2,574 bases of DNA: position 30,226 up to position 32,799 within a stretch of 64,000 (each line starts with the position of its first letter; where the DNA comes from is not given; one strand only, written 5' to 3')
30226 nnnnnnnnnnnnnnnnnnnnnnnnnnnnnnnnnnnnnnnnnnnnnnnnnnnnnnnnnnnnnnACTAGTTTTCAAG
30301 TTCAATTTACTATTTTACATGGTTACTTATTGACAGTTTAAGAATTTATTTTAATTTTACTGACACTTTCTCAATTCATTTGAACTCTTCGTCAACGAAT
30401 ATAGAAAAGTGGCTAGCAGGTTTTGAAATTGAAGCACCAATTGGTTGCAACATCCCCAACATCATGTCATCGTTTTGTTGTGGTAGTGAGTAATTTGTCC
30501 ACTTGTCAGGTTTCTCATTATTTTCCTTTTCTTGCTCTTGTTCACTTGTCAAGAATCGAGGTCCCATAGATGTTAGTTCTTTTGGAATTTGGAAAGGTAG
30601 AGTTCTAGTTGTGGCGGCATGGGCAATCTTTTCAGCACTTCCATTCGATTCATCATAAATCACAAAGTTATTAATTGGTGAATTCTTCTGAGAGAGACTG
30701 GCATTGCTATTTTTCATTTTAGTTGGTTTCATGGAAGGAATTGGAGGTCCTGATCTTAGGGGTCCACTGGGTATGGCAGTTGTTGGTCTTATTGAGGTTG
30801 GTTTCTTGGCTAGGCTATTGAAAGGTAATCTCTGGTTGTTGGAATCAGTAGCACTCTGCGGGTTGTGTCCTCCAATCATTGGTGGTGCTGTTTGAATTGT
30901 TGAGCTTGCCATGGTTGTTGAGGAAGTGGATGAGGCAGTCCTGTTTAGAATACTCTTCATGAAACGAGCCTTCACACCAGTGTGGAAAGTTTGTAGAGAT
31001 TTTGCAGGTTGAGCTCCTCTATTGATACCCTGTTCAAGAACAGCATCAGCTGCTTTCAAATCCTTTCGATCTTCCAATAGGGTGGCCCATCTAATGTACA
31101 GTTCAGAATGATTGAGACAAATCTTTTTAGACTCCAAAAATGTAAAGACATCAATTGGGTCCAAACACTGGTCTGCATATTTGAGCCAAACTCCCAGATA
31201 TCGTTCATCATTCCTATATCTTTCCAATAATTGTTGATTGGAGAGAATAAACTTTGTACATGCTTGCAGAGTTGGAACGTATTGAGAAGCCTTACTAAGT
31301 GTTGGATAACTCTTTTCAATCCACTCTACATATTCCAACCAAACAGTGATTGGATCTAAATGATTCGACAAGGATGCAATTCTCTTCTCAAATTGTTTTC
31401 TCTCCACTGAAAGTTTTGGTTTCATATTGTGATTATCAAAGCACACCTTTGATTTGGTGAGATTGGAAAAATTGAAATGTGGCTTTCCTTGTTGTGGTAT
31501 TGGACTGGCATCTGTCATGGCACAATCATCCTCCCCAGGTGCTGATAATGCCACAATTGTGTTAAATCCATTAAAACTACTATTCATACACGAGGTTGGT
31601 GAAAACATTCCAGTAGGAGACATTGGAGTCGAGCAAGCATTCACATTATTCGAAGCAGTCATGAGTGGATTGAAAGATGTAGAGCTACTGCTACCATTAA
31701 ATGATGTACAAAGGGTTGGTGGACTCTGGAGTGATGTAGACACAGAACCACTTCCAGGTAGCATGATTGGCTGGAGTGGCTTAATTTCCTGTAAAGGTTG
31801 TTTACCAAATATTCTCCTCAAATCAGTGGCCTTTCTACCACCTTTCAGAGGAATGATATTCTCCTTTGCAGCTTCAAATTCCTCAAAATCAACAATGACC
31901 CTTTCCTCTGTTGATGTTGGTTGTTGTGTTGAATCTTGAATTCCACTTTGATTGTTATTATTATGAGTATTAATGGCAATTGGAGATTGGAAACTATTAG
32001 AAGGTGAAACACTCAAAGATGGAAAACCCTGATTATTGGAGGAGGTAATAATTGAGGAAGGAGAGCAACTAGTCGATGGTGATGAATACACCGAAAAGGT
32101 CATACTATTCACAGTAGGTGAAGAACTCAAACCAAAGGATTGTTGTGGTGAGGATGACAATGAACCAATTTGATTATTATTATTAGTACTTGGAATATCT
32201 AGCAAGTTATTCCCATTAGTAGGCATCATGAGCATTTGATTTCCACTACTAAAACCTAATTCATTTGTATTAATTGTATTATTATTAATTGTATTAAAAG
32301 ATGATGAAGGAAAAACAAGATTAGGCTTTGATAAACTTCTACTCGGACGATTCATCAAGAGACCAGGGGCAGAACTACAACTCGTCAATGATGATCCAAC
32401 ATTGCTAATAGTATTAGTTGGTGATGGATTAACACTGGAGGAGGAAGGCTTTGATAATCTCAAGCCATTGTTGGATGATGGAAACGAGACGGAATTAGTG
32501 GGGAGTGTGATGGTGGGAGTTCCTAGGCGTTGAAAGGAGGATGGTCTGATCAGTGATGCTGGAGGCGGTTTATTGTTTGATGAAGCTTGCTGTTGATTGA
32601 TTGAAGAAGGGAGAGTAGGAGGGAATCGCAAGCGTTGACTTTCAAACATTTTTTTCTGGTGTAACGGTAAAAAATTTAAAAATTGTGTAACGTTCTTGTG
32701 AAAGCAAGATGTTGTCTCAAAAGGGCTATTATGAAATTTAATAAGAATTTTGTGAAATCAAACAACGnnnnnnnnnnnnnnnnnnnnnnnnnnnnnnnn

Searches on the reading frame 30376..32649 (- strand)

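Call 53: search_protein_families(library=pfam, proteins=[window:30376-32649:-], max_evalue=0.001)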
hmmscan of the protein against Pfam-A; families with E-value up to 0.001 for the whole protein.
window:30376-32649:- (757 aa): 2 families
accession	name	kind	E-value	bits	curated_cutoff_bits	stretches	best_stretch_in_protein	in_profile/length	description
PF08311.18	Mad3_BUB1_I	-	3.1e-36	124.5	31.4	1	416-542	2-123/123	Mad3/BUB1 homology region 1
PF17014.10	Mad3_BUB1_I_2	-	0.00032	21.2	37.6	1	478-554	10-85/128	Putative Mad3/BUB1 like region 1 protein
